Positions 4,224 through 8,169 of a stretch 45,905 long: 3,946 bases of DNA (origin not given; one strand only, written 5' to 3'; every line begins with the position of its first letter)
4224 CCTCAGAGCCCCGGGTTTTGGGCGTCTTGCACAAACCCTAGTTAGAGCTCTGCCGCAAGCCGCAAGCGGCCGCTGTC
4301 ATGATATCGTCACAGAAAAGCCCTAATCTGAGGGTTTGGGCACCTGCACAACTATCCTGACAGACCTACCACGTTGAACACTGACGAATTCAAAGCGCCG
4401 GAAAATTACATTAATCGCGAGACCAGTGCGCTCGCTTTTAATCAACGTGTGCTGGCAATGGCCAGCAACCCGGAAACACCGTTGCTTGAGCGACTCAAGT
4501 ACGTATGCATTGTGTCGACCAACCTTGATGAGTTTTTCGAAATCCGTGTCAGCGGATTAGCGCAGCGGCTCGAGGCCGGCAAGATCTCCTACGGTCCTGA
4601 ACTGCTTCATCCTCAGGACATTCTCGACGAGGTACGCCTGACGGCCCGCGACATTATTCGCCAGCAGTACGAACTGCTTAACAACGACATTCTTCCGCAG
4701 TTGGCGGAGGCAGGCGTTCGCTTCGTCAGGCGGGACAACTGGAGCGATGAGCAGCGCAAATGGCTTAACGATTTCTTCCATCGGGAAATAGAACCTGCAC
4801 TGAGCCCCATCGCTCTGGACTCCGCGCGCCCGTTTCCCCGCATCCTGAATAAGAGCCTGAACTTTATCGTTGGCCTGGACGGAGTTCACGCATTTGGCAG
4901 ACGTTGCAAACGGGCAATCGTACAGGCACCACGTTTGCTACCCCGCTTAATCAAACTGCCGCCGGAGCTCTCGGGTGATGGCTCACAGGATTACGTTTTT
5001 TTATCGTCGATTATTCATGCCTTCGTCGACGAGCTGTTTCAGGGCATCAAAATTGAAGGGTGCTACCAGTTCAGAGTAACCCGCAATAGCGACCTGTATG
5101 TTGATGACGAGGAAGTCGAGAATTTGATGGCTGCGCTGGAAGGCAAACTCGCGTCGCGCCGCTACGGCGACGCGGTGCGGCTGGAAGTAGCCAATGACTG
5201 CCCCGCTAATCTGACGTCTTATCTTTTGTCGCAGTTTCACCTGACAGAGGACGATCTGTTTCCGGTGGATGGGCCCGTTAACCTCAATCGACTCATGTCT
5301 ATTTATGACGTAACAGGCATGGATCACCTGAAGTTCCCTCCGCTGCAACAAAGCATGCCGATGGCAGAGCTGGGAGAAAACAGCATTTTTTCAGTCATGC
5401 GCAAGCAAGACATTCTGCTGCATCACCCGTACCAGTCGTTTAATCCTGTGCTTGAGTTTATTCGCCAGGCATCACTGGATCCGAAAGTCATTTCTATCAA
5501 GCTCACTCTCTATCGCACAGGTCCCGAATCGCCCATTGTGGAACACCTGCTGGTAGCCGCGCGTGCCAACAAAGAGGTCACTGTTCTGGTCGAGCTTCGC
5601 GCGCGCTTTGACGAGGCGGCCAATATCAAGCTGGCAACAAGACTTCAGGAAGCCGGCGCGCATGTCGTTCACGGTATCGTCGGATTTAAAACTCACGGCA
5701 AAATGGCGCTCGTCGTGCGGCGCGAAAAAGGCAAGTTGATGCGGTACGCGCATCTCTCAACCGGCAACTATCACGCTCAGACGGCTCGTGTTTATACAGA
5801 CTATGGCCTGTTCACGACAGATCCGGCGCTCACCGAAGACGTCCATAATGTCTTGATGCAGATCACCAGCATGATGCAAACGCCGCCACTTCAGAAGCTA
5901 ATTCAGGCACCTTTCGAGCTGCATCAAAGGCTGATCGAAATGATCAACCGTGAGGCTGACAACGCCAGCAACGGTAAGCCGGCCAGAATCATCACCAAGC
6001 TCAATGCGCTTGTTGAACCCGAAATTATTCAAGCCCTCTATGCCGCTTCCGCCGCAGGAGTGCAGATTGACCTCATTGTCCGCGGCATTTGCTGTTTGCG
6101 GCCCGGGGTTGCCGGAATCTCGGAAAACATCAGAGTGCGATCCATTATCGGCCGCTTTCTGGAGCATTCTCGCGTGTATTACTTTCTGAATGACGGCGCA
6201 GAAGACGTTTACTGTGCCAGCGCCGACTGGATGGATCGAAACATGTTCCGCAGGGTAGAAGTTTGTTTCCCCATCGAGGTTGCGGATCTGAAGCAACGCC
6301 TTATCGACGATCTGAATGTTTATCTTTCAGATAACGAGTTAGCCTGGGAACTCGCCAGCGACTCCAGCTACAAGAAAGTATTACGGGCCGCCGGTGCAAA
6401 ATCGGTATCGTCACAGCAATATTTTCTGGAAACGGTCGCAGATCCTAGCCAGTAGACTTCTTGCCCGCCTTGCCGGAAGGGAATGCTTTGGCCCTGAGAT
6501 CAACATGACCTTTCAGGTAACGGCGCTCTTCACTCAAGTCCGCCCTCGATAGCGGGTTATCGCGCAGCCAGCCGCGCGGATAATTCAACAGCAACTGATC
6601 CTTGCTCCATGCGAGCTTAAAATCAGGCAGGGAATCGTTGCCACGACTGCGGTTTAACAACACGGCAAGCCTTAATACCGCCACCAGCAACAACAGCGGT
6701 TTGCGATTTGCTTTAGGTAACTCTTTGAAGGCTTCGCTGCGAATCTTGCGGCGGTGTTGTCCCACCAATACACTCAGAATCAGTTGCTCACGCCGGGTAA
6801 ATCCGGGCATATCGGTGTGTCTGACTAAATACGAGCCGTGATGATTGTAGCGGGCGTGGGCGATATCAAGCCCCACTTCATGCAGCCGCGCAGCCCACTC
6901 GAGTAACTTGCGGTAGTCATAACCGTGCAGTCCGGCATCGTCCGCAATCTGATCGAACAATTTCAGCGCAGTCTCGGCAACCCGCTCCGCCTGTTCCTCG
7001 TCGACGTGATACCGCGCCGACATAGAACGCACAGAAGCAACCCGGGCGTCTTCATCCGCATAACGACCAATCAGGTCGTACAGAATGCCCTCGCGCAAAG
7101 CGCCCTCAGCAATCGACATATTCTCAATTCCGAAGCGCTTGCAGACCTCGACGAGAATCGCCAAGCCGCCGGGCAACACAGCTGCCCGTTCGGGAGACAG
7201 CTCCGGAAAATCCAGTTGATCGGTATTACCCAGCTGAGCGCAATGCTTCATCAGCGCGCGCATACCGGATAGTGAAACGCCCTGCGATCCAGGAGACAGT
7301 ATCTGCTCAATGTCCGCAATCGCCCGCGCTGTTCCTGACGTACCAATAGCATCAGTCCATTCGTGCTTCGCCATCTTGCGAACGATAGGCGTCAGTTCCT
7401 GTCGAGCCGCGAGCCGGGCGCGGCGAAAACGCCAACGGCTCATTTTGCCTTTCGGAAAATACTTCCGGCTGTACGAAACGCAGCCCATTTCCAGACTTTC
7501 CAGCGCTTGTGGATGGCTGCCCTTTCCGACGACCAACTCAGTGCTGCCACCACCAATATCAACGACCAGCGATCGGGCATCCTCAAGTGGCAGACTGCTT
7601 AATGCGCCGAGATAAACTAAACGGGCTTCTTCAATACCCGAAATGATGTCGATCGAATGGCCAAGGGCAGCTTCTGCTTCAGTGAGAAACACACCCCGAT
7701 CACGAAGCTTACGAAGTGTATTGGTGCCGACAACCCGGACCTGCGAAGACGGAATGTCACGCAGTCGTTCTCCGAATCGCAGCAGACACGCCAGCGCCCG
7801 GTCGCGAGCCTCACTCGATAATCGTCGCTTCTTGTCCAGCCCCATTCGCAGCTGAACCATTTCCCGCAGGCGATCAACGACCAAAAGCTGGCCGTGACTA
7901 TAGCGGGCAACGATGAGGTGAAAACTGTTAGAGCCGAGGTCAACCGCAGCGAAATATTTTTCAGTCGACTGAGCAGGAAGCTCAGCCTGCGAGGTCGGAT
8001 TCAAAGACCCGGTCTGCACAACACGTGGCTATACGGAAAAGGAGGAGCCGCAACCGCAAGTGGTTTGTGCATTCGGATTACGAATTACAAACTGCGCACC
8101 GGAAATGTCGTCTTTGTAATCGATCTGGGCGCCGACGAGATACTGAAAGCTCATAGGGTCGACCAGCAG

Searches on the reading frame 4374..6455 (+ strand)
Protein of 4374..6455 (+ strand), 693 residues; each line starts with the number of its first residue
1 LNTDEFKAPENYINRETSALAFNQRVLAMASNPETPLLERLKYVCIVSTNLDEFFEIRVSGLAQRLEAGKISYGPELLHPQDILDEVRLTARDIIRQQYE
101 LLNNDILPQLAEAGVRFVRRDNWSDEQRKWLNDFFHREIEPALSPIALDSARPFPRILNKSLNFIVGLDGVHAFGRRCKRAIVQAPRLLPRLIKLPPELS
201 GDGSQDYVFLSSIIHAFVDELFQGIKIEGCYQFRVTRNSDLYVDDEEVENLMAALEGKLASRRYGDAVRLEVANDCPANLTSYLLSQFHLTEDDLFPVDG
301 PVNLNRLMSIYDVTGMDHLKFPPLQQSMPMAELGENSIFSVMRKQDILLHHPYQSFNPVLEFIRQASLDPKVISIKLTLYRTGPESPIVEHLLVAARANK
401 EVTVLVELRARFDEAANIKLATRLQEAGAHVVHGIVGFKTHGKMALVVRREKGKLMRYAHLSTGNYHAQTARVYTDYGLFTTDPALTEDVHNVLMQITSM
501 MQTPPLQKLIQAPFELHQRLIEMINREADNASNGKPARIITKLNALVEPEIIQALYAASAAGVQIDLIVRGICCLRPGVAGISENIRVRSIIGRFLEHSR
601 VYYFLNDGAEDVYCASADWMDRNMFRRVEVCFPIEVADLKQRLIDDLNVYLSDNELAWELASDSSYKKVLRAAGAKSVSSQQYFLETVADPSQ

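Call 19: search_protein_families(library=ncbifam, max_evalue=1e-10, proteins=[window:4374-6455:+])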
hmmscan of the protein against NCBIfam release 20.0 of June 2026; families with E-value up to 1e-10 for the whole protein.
window:4374-6455:+ (693 aa): 12 families
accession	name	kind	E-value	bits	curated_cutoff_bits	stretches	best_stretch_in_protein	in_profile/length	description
NF003918.0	PRK05443.1-2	subfamily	0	1045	691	1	4-689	9-694/697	RNA degradosome polyphosphate kinase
TIGR03705.1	poly_P_kin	equivalog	3.8e-276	917.9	465.85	1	11-686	1-672/673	polyphosphate kinase 1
NF003921.0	PRK05443.2-2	subfamily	5.6e-256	851.4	701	1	4-689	15-695/707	RNA degradosome polyphosphate kinase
NF003920.0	PRK05443.2-1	equivalog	4.4e-232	772.3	935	1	3-689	3-690/719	RNA degradosome polyphosphate kinase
NF003919.0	PRK05443.1-4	equivalog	9.9e-213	708.4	908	1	5-687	21-704/730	RNA degradosome polyphosphate kinase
NF003922.0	PRK05443.2-3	equivalog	1.7e-210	700.8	981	1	8-686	48-726/735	RNA degradosome polyphosphate kinase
NF003924.0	PRK05443.3-2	equivalog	6.8e-198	659.3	1058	1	8-687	5-671/699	RNA degradosome polyphosphate kinase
NF003917.0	PRK05443.1-1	subfamily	1.6e-158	529.2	470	1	10-681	5-672/689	RNA degradosome polyphosphate kinase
NF003927.0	PRK05443.3-6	equivalog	4.6e-153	511.2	1042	1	14-689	9-680/717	RNA degradosome polyphosphate kinase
NF003923.0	PRK05443.3-1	equivalog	1.2e-152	509.7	1116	1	11-684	6-680/692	RNA degradosome polyphosphate kinase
NF003926.0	PRK05443.3-4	equivalog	6.8e-127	424.5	1391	1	11-685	3-668/675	RNA degradosome polyphosphate kinase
NF003925.0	PRK05443.3-3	equivalog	2.5e-121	406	707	1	1-640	1-637/688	RNA degradosome polyphosphate kinase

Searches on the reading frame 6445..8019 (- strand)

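Call 19: search_protein_families(library=ncbifam, max_evalue=1e-10, proteins=[window:6445-8019:-])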
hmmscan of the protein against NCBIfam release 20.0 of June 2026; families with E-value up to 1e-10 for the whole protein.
window:6445-8019:- (524 aa): 3 families
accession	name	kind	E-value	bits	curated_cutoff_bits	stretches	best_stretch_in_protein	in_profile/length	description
NF008108.0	PRK10854.1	equivalog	3.1e-126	421.6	864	1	19-504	9-495/513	exopolyphosphatase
NF008260.0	PRK11031.1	equivalog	1.9e-125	419.7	624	1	18-500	3-482/496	guanosine-5'-triphosphate,3'-diphosphate diphosphatase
TIGR03706.1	exo_poly_only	exception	3e-91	305.8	307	1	23-317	2-299/300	exopolyphosphatase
